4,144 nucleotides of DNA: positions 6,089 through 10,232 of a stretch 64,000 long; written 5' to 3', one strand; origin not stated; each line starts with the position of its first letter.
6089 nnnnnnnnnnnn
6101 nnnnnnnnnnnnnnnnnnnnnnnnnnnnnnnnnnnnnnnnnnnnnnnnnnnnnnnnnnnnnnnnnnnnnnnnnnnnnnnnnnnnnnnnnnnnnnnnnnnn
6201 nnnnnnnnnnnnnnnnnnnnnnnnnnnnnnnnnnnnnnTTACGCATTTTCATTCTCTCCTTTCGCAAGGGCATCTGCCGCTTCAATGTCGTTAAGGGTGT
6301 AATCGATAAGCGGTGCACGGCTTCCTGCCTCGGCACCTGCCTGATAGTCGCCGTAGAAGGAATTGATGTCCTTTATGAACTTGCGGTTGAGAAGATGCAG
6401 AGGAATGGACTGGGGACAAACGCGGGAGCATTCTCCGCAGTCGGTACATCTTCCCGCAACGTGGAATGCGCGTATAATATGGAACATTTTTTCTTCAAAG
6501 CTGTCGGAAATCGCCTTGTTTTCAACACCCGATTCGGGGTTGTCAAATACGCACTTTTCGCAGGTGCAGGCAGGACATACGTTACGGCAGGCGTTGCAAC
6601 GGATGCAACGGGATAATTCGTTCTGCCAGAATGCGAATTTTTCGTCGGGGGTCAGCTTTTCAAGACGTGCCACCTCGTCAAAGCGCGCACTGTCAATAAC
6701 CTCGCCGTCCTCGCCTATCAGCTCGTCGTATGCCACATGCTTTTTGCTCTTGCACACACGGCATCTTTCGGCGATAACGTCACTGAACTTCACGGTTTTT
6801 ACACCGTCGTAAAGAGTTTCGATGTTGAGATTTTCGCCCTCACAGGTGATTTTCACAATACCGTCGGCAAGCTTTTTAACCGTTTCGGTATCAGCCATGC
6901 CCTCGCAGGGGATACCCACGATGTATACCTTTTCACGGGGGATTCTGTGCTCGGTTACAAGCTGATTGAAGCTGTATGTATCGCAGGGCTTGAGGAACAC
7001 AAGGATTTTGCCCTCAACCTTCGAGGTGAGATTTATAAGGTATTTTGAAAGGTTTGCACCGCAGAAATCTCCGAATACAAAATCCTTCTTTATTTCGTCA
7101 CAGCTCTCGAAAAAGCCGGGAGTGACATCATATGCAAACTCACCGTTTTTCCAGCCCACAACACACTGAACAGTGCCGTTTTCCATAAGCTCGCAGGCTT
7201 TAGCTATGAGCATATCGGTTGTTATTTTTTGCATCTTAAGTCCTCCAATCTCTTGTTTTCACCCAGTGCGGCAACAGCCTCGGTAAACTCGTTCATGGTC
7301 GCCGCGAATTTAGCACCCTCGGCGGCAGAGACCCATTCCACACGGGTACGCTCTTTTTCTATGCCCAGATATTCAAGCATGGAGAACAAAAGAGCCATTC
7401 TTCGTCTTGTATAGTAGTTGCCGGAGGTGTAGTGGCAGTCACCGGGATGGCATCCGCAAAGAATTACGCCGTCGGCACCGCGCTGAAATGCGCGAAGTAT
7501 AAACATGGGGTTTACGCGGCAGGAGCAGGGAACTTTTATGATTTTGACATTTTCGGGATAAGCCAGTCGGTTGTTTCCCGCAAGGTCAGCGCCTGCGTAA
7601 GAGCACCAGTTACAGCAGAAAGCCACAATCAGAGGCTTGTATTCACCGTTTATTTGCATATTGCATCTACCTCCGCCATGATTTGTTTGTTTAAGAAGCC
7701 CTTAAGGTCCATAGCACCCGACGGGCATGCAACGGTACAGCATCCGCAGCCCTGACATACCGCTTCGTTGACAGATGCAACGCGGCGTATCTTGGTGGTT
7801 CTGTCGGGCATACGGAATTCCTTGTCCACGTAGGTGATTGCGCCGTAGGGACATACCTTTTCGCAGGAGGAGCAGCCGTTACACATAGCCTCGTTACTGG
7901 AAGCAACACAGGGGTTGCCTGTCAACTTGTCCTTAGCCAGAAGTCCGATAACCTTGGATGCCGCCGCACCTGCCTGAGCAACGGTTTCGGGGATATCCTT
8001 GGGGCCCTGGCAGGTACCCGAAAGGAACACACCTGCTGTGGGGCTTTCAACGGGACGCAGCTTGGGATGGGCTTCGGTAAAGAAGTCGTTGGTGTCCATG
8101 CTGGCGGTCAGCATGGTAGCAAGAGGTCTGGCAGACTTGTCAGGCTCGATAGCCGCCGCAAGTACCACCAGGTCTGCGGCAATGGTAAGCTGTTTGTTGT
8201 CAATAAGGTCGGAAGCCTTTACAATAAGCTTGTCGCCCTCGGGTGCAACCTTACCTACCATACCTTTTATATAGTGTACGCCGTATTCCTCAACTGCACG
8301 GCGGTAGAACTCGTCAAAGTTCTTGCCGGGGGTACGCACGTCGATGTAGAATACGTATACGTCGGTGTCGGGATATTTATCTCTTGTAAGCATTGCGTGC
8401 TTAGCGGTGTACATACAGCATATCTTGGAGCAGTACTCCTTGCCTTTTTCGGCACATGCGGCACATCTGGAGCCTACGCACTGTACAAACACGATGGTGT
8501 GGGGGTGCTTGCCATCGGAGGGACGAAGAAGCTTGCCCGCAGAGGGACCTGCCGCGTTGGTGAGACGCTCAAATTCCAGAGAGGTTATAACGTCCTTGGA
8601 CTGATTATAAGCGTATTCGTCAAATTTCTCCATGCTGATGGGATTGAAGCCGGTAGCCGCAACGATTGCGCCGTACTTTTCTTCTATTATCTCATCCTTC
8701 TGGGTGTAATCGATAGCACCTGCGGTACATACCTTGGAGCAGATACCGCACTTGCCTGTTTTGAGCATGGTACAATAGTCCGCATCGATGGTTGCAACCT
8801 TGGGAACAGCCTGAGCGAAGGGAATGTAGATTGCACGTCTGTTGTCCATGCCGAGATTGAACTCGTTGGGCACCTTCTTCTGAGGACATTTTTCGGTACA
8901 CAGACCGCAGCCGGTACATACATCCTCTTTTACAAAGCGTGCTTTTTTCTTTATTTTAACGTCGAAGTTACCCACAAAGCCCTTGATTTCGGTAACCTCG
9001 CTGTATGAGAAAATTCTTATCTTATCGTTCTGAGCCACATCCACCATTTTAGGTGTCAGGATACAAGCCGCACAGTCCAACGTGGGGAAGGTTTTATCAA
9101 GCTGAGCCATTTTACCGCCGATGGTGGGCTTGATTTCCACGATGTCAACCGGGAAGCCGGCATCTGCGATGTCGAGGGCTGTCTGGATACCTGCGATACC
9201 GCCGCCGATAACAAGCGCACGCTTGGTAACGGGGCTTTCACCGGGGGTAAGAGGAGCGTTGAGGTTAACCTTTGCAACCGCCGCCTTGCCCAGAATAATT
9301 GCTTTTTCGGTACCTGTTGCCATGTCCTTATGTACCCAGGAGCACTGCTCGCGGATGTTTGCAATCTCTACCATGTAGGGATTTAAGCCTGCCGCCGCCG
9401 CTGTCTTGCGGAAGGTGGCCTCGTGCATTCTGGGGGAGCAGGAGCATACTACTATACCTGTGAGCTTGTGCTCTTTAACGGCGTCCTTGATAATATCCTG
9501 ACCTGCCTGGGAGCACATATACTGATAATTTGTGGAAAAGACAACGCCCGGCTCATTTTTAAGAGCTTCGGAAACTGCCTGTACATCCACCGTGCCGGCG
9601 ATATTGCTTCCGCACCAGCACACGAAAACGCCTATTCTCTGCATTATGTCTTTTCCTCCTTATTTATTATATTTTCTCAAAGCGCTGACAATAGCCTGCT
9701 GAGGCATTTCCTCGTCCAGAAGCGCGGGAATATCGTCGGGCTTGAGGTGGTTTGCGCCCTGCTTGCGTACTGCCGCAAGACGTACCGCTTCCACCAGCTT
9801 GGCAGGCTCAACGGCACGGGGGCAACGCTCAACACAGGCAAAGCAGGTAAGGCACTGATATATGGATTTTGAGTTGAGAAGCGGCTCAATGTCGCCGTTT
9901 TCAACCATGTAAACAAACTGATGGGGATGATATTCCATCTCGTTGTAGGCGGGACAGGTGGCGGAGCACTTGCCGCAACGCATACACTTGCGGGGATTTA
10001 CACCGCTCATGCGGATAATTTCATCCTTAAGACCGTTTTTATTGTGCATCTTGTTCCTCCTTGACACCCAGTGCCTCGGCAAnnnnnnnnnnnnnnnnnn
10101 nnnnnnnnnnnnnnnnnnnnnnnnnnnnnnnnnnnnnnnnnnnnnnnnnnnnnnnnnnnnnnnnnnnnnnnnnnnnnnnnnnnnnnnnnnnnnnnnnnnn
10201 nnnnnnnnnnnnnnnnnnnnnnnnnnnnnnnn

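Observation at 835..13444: One 12.5-kb operon joins mdh-fumC, HdrBCA, an MvhD/Flx-like NADH module, a soluble FrdBA-like fumarate reductase and an AAE-family exporter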

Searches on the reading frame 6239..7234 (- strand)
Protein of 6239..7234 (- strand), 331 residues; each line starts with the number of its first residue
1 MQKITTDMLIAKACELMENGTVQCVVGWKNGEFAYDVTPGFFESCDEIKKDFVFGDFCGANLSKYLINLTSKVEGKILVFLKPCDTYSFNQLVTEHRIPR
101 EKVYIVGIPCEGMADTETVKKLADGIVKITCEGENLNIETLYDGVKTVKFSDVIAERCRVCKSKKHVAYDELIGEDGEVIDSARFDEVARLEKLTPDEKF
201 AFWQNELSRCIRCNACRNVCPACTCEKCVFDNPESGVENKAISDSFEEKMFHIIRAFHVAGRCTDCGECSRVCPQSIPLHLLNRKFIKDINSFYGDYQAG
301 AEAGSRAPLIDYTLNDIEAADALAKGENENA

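Call 4: search_protein_families(library=pfam, proteins=[window:6239-7234:-], max_evalue=0.01)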
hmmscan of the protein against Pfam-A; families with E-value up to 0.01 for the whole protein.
window:6239-7234:- (331 aa): 12 families
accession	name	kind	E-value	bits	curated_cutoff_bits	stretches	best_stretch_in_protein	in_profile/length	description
PF13183.11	Fer4_8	-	1.3e-08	35.6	27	1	206-277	1-68/68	4Fe-4S dicluster domain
PF13237.11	Fer4_10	-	1.8e-06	28.2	25.5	2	205-274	4-53/53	4Fe-4S dicluster domain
PF13187.11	Fer4_9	-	8.5e-06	26.1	27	1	209-276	1-50/52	4Fe-4S dicluster domain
PF13534.11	Fer4_17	-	1.8e-05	25.6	22.2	1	209-277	1-60/61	4Fe-4S dicluster domain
PF12797.12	Fer4_2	-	3.6e-05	23.9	24.5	2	206-222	6-22/22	4Fe-4S binding domain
PF00037.32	Fer4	-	8.6e-05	22.6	21.1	2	261-275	6-20/24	4Fe-4S binding domain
PF04432.18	FrhB_FdhB_C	-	0.00019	21.8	23.3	1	76-164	3-101/150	Coenzyme F420 hydrogenase/dehydrogenase, beta subunit C terminus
PF12838.12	Fer4_7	-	0.00068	20.5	27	1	209-276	1-51/52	4Fe-4S dicluster domain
PF12837.12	Fer4_6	-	0.003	17.9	25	1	260-274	6-20/24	4Fe-4S binding domain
PF14697.11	Fer4_21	-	0.0062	17.1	35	0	208-274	6-52/59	4Fe-4S dicluster domain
PF13746.11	Fer4_18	-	0.0076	16.9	27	0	255-277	53-75/114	4Fe-4S dicluster domain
PF13484.11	Fer4_16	-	0.0081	17.4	30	1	209-275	1-65/66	4Fe-4S double cluster binding domain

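Call 6: search_protein_families(library=ncbifam, proteins=[window:6239-7234:-], max_evalue=0.00001)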
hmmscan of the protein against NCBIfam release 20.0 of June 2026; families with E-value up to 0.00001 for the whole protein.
window:6239-7234:- (331 aa): 1 family
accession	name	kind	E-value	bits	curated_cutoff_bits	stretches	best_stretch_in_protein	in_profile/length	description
NF009226.0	PRK12576.1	equivalog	1.4e-07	31.2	344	1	187-295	135-241/317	succinate dehydrogenase/fumarate reductase iron-sulfur subunit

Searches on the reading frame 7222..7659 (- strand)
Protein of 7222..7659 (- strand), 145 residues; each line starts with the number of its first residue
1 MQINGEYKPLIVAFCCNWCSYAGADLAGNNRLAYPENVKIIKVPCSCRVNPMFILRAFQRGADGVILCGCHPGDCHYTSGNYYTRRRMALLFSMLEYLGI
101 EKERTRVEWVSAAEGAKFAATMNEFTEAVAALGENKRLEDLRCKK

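Call 4: search_protein_families(library=pfam, proteins=[window:7222-7659:-], max_evalue=0.01)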
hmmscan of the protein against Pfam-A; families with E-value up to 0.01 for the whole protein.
window:7222-7659:- (145 aa): 1 family
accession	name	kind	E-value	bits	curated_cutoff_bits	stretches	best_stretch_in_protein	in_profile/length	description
PF02662.21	FlpD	-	4.1e-56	188.7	22.3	1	11-133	1-123/123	Methyl-viologen-reducing hydrogenase, delta subunit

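Call 6: search_protein_families(library=ncbifam, proteins=[window:7222-7659:-], max_evalue=0.00001)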
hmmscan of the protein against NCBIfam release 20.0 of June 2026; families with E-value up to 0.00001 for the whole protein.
window:7222-7659:- (145 aa): 4 families
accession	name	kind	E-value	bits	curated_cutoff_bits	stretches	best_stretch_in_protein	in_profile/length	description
NF040770.1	hetero_SS_HdrA2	exception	3.6e-52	177.5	1100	1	6-135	645-774/777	CoB-CoM heterodisulfide reductase HdrA2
NF045873.1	F420_non_VhuD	exception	4e-37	127.3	215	1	9-135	2-128/132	F420-non-reducing hydrogenase iron-sulfur subunit VhuD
NF041891.1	hdrA_Methbact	equivalog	4.6e-15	54.9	1300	1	11-130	646-759/762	ferredoxin:CoB-CoM heterodisulfide reductase subunit HdrA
NF041778.1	hetero_SS_HdrA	equivalog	8.6e-08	30.5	1400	1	11-71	656-716/771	ferredoxin:CoB-CoM heterodisulfide reductase subunit HdrA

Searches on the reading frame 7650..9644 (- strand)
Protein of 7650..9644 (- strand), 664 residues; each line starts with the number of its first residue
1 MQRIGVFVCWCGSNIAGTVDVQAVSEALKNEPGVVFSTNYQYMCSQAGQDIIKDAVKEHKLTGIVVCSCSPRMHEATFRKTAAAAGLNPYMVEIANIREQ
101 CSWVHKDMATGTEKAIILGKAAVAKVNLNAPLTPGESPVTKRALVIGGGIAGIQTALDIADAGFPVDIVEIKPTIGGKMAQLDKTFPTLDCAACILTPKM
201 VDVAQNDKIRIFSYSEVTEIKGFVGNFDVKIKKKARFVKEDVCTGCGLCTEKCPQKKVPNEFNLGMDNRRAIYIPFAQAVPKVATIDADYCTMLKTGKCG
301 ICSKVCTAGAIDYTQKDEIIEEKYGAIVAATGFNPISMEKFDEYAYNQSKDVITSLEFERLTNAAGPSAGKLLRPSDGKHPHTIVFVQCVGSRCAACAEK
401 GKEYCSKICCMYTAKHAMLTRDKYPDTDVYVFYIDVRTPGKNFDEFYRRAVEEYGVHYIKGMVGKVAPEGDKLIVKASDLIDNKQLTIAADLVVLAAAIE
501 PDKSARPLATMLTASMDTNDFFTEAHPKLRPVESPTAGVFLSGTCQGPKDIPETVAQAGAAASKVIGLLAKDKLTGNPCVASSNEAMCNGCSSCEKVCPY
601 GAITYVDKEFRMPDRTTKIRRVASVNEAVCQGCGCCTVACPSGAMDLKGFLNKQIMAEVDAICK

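Call 4: search_protein_families(library=pfam, proteins=[window:7650-9644:-], max_evalue=0.01)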
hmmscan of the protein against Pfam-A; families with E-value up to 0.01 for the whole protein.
window:7650-9644:- (664 aa): 16 families
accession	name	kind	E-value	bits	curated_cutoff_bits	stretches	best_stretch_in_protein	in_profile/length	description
PF00037.32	Fer4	-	6e-13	48.5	21.1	3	584-604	4-24/24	4Fe-4S binding domain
PF12838.12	Fer4_7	-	1.7e-11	44.9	27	2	588-644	2-52/52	4Fe-4S dicluster domain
PF07992.20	Pyr_redox_2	-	5.8e-09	36.2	26.1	1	143-559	3-288/291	Pyridine nucleotide-disulphide oxidoreductase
PF12837.12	Fer4_6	-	5.9e-09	35.9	25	2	582-603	3-24/24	4Fe-4S binding domain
PF13187.11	Fer4_9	-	8.5e-09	35.8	27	1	587-645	1-52/52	4Fe-4S dicluster domain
PF13484.11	Fer4_16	-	2.1e-06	28.9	30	2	243-308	2-65/66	4Fe-4S double cluster binding domain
PF13237.11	Fer4_10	-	3.9e-06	27.1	25.5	1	239-256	5-22/53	4Fe-4S dicluster domain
PF13450.12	NAD_binding_8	-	2.9e-05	24.7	21.9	1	145-196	1-52/68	NAD(P)-binding Rossmann-like domain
PF25160.1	LdpA_Fe-S-bd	-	3.3e-05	24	27.6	0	238-258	23-43/49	LdpA Fe-S cluster-binding domain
PF12797.12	Fer4_2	-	6.5e-05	23.1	24.5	1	236-254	3-21/22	4Fe-4S binding domain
PF01266.30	DAO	-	9.2e-05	22.6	27.9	1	143-176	2-35/353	FAD dependent oxidoreductase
PF13183.11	Fer4_8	-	0.00021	22.2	27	1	587-643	4-67/68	4Fe-4S dicluster domain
PF14697.11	Fer4_21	-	0.00037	21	35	1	232-255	30-53/59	4Fe-4S dicluster domain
PF12831.13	FAD_oxidored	-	0.00062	19.6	27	1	144-180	3-39/416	FAD dependent oxidoreductase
PF00890.30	FAD_binding_2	-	0.0032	17.1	20.4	1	143-178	2-37/414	FAD binding domain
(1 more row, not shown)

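Call 6: search_protein_families(library=ncbifam, proteins=[window:7650-9644:-], max_evalue=0.00001)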
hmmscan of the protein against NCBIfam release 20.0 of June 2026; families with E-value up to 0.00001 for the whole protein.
window:7650-9644:- (664 aa): 20 families
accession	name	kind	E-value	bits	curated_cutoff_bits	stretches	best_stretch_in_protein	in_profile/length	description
NF040770.1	hetero_SS_HdrA2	exception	1.3e-234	780.8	1100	1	3-663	1-641/777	CoB-CoM heterodisulfide reductase HdrA2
NF041778.1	hetero_SS_HdrA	equivalog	8.8e-187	622.4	1400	1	3-663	7-651/771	ferredoxin:CoB-CoM heterodisulfide reductase subunit HdrA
NF041891.1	hdrA_Methbact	equivalog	6.2e-175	583.5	1300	1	3-663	2-636/762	ferredoxin:CoB-CoM heterodisulfide reductase subunit HdrA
NF042909.1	FMH_DH_FwdF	exception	4.8e-13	48.9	375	2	237-322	11-83/336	tungsten-dependent formylmethanofuran dehydrogenase subunit FwdF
TIGR04105.1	FeFe_hydrog_B1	subfamily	1.5e-10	40.3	450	1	584-653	140-213/462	monomeric [FeFe] hydrogenase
TIGR01971.1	NuoI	subfamily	2.1e-09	37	113.05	1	584-647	40-100/121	NADH-quinone oxidoreductase, chain I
NF009410.0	PRK12771.1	subfamily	2.5e-09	36.3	516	0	131-179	129-177/566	NAD(P)-binding protein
NF038196.1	ferrodoxin_EFR1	subfamily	3.1e-09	37.2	75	0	228-258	171-201/242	EFR1 family ferrodoxin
NF045637.1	carotdesatCrtDProt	equivalog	7.9e-08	31.3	580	1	144-200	2-58/485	1-hydroxycarotenoid 3,4-desaturase CrtD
NF006808.0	PRK09326.1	equivalog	3.6e-07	29.4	444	0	584-653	10-74/341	F420H2 dehydrogenase subunit F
NF005560.0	PRK07233.1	equivalog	8.7e-07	28.1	252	1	143-183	3-43/435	hypothetical protein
TIGR02512.1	FeFe_hydrog_A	subfamily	1.1e-06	27.8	405.95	0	584-651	5-73/375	[FeFe] hydrogenase, group A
NF010590.0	PRK13984.1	equivalog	1.2e-06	27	946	0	586-646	50-109/611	putative oxidoreductase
NF040684.1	PorD_Arch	equivalog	1.4e-06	28.3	120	0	238-258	59-79/85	pyruvate synthase subunit PorD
TIGR02179.1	PorD_KorD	subfamily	1.5e-06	28.2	60.05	0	584-647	23-74/78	2-oxoacid:acceptor oxidoreductase, delta subunit, pyruvate/2-ketoisovalerate family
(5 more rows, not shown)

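Call 58: search_solved_structures(query=window:7650-9644:-, max_evalue=1e-10)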
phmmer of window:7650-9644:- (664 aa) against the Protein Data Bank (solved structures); distinct sequences matched with E-value up to 1e-10: 7.
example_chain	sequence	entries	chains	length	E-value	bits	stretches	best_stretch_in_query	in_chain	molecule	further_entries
5odc_A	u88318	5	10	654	2.4e-204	683.4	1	3-661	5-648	Heterodisulfide reductase, subunit A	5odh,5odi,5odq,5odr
8rvu_a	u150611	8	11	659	1.1e-194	651.4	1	3-662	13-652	H(2):CoB-CoM heterodisulfide,ferredoxin reductase subunit A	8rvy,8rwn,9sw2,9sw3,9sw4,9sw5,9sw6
8rvv_A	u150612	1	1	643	1.3e-194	651.2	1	3-662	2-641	H(2):CoB-CoM heterodisulfide,ferredoxin reductase subunit A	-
9sfi_A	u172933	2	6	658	3.6e-180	603.5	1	3-662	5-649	CoB--CoM heterodisulfide reductase iron-sulfur subunit A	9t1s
7bkb_A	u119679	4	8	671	2.4e-176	590.9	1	3-662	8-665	CoB--CoM heterodisulfide reductase iron-sulfur subunit A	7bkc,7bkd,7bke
6tjr_A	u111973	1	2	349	2.7e-39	138.1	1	327-568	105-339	Fumarate reductase/succinate dehydrogenase flavoprotein domain protein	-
9sw6_G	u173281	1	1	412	5.2e-11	44.6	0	583-646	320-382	Polyferredoxin protein MvhB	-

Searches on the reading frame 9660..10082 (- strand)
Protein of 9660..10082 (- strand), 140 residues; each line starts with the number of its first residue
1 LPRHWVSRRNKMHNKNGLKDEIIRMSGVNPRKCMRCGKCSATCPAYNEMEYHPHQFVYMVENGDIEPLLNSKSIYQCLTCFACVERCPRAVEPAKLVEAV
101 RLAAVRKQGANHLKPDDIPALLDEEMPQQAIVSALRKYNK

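Call 4: search_protein_families(library=pfam, proteins=[window:9660-10082:-], max_evalue=0.01)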
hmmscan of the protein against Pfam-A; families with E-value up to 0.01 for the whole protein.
window:9660-10082:- (140 aa): 15 families
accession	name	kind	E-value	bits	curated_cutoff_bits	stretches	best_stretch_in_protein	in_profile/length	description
PF13183.11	Fer4_8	-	1.1e-11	45.5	27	1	32-90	4-67/68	4Fe-4S dicluster domain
PF13534.11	Fer4_17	-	2.8e-11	44.2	22.2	1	32-90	1-59/61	4Fe-4S dicluster domain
PF13237.11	Fer4_10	-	5.1e-10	39.6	25.5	1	28-88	4-53/53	4Fe-4S dicluster domain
PF13187.11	Fer4_9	-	3.5e-09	37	27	1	32-90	1-50/52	4Fe-4S dicluster domain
PF12838.12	Fer4_7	-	8.5e-07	29.8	27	2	32-90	1-51/52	4Fe-4S dicluster domain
PF13484.11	Fer4_16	-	3.9e-06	28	30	0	30-45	50-65/66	4Fe-4S double cluster binding domain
PF14697.11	Fer4_21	-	0.00024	21.6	35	1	28-88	3-52/59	4Fe-4S dicluster domain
PF12797.12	Fer4_2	-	0.00051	20.3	24.5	1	28-45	5-22/22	4Fe-4S binding domain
PF25160.1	LdpA_Fe-S-bd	-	0.00053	20.2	27.6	1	23-45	18-40/49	LdpA Fe-S cluster-binding domain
PF13459.11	Fer4_15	-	0.001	20.2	22.4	0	76-103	7-34/66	4Fe-4S single cluster domain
PF00037.32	Fer4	-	0.0014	18.8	21.1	1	28-45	3-20/24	4Fe-4S binding domain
PF12798.12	Fer4_3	-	0.0023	19.1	27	0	77-89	1-13/15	4Fe-4S binding domain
PF12837.12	Fer4_6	-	0.0059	17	25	0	28-45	4-21/24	4Fe-4S binding domain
PF13370.11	Fer4_13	-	0.0067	17.5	24.5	0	28-52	1-25/58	4Fe-4S single cluster domain of Ferredoxin I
PF13746.11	Fer4_18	-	0.0084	16.7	27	0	72-92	56-76/114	4Fe-4S dicluster domain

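Call 6: search_protein_families(library=ncbifam, proteins=[window:9660-10082:-], max_evalue=0.00001)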
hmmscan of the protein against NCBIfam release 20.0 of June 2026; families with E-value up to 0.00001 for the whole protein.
window:9660-10082:- (140 aa): 13 families
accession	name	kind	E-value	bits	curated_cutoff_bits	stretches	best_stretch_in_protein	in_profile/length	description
TIGR03290.1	CoB_CoM_SS_C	equivalog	1.9e-17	63.6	160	1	32-108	3-79/144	CoB--CoM heterodisulfide reductase subunit C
NF041779.1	hetero_SS_HdrC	equivalog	1.1e-16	60.9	350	1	28-107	28-106/198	ferredoxin:CoB-CoM heterodisulfide reductase subunit HdrC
NF041890.1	hdrC_Methbact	equivalog_domain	6.9e-14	51.9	270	1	29-110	27-107/192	ferredoxin:CoB-CoM heterodisulfide reductase subunit HdrC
NF038018.1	qmoC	equivalog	8.6e-14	51.8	300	1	20-108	7-95/360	quinone-interacting membrane-bound oxidoreductase complex subunit QmoC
NF008434.0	PRK11274.1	equivalog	4.3e-10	39.1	333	1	31-136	23-133/409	glycolate oxidase subunit GlcF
NF004616.0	PRK05950.1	subfamily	5.1e-09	35.6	228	1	24-107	140-236/238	succinate dehydrogenase iron-sulfur subunit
NF004898.0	PRK06259.1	equivalog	6.5e-09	34.9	385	1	15-108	120-220/488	fumarate reductase (CoM/CoB) subunit TfrB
NF045670.1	quin_L_LdhH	equivalog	1.6e-08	33.4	800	1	32-112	305-391/706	L-lactate dehydrogenase (quinone) large subunit LdhH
TIGR00273.1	TIGR00273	equivalog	1.7e-08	33.8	444.8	1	32-109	294-376/432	LutB/LldF family L-lactate oxidation iron-sulfur protein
TIGR00384.1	dhsB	subfamily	1.5e-07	31.1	88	1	31-101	140-222/222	succinate dehydrogenase and fumarate reductase iron-sulfur protein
TIGR01945.1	rnfC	subfamily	7.1e-07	28.1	245.95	1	29-102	361-426/435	RnfABCDGE type electron transport complex subunit C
TIGR00314.1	cdhA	equivalog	3.7e-06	25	781.3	1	30-105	398-467/784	CO dehydrogenase/acetyl-CoA synthase complex subunit alpha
NF009226.0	PRK12576.1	equivalog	5.7e-06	25.9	344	0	32-110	155-236/317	succinate dehydrogenase/fumarate reductase iron-sulfur subunit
